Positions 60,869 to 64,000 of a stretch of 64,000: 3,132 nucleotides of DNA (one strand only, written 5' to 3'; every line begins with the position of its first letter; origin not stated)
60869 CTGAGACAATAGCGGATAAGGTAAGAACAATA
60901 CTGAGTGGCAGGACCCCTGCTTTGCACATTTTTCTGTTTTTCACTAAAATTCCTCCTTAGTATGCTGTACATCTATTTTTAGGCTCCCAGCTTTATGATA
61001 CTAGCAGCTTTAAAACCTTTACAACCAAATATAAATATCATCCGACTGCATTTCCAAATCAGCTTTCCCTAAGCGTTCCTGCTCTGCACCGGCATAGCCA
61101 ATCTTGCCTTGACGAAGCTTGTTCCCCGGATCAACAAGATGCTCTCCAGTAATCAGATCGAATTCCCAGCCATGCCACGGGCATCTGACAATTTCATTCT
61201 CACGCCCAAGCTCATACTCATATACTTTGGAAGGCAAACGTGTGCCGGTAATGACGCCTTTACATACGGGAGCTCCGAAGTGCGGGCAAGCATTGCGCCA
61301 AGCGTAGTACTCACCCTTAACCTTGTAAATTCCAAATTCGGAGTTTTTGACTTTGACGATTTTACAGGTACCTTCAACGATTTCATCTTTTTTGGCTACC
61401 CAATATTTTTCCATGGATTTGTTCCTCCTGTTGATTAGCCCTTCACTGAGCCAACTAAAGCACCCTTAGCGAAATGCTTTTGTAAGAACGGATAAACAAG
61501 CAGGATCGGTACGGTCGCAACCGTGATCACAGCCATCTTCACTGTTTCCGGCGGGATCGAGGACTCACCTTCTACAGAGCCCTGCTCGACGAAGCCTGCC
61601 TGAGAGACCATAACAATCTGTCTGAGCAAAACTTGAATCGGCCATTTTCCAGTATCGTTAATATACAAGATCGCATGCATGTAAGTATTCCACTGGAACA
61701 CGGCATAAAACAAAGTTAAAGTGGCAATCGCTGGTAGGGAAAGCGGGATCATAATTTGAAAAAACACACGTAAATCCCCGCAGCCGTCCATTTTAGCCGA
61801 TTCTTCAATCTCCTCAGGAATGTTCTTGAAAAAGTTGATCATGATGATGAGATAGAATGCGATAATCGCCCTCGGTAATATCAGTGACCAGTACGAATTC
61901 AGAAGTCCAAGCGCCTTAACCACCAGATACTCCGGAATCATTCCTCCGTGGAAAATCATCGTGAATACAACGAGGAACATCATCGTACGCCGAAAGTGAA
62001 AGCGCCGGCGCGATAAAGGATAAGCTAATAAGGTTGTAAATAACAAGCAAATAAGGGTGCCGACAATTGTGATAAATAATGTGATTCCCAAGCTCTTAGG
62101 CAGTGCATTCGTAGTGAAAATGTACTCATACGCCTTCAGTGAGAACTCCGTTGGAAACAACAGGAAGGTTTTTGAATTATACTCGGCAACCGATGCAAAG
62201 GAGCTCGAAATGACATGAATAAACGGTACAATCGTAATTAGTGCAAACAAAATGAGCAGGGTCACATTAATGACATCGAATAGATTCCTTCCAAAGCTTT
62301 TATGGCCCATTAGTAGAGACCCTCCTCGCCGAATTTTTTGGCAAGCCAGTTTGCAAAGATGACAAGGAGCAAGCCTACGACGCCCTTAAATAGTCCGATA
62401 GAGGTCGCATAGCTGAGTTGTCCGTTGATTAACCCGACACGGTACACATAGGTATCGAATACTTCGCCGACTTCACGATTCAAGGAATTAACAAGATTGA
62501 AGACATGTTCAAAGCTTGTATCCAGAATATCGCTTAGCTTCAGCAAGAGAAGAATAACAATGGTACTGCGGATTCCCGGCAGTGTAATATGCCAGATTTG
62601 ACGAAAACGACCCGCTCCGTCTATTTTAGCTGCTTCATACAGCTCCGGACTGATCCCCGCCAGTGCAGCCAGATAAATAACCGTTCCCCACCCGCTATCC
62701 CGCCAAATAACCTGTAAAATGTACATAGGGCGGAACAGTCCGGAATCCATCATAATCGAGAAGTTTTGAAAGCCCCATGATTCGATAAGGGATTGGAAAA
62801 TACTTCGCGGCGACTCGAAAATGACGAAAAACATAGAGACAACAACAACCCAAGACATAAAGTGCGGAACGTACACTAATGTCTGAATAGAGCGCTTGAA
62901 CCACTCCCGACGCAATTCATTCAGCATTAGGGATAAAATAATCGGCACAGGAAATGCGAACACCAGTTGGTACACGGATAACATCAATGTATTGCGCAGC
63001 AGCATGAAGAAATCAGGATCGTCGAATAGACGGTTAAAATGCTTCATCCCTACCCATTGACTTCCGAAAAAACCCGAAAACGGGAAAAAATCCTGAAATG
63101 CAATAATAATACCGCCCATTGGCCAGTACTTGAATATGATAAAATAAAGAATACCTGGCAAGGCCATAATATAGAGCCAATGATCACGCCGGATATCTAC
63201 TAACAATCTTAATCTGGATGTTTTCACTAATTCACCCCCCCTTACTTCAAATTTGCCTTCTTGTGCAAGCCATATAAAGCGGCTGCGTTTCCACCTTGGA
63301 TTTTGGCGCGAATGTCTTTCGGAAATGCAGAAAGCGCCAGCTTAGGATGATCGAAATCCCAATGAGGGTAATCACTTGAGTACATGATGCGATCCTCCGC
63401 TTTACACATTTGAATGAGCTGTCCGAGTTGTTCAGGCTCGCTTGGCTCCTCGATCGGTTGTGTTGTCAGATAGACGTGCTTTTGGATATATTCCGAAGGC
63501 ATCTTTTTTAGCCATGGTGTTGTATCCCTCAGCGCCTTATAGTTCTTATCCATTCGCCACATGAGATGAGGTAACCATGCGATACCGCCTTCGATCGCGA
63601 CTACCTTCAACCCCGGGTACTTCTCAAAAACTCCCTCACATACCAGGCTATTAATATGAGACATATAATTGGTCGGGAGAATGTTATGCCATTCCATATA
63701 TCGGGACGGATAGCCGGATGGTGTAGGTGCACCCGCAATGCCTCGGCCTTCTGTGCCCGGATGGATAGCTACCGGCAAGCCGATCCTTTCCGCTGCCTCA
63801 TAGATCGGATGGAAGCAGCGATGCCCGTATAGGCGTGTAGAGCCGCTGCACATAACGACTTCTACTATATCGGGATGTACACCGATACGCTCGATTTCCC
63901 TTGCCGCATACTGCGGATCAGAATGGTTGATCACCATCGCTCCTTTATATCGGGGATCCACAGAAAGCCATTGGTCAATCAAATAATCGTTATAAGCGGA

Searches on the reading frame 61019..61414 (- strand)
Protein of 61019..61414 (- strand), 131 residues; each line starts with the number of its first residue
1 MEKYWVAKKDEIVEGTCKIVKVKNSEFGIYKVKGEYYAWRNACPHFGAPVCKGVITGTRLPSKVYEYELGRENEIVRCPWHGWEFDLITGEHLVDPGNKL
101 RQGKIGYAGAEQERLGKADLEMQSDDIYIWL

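Call 32: search_protein_families(library=pfam, proteins=[window:61019-61414:-], max_evalue=0.001)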
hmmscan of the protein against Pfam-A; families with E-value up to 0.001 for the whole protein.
window:61019-61414:- (131 aa): 3 families
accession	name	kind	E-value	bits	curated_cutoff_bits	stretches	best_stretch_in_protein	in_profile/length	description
PF00355.32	Rieske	-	1.1e-14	54.5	20.3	1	3-97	2-80/88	Rieske [2Fe-2S] domain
PF22543.2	Rieske_4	-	4.2e-05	24.2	28.4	1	6-95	3-80/119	Soluble Rieske-type ferredoxin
PF13806.12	Rieske_2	-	0.00049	20.4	27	0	6-101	5-90/104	Rieske-like [2Fe-2S] domain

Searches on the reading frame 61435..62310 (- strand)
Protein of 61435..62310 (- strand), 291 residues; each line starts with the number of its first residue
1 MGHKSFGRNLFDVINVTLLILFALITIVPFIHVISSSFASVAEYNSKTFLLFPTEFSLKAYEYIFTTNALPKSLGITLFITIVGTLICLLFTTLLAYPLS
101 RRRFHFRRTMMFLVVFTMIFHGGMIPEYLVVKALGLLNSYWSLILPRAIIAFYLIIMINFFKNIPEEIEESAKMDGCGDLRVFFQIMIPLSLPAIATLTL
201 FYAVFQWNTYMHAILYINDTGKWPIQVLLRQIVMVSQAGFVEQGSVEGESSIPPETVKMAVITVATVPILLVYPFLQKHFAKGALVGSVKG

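Call 33: search_protein_families(library=pfam, proteins=[window:61435-62310:-], max_evalue=0.00001)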
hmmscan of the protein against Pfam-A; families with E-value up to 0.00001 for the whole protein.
window:61435-62310:- (291 aa): 1 family
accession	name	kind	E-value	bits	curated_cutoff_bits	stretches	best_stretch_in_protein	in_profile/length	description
PF00528.27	BPD_transp_1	-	3.7e-15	56.6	26.4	1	111-283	34-181/184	Binding-protein-dependent transport system inner membrane component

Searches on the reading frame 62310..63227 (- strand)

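Call 33: search_protein_families(library=pfam, proteins=[window:62310-63227:-], max_evalue=0.00001)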
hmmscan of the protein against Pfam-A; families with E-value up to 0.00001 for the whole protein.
window:62310-63227:- (305 aa): 1 family
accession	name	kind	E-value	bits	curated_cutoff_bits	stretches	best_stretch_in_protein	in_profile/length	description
PF00528.27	BPD_transp_1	-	4.3e-15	56.4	26.4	1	93-298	3-181/184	Binding-protein-dependent transport system inner membrane component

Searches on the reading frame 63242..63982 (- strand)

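Call 33: search_protein_families(library=pfam, proteins=[window:63242-63982:-], max_evalue=0.00001)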
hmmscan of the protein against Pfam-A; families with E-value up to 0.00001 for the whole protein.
window:63242-63982:- (246 aa): 1 family
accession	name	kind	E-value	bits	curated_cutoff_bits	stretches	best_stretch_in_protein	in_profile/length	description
PF04909.20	Amidohydro_2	-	4.8e-31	109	26.4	1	2-239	70-289/289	Amidohydrolase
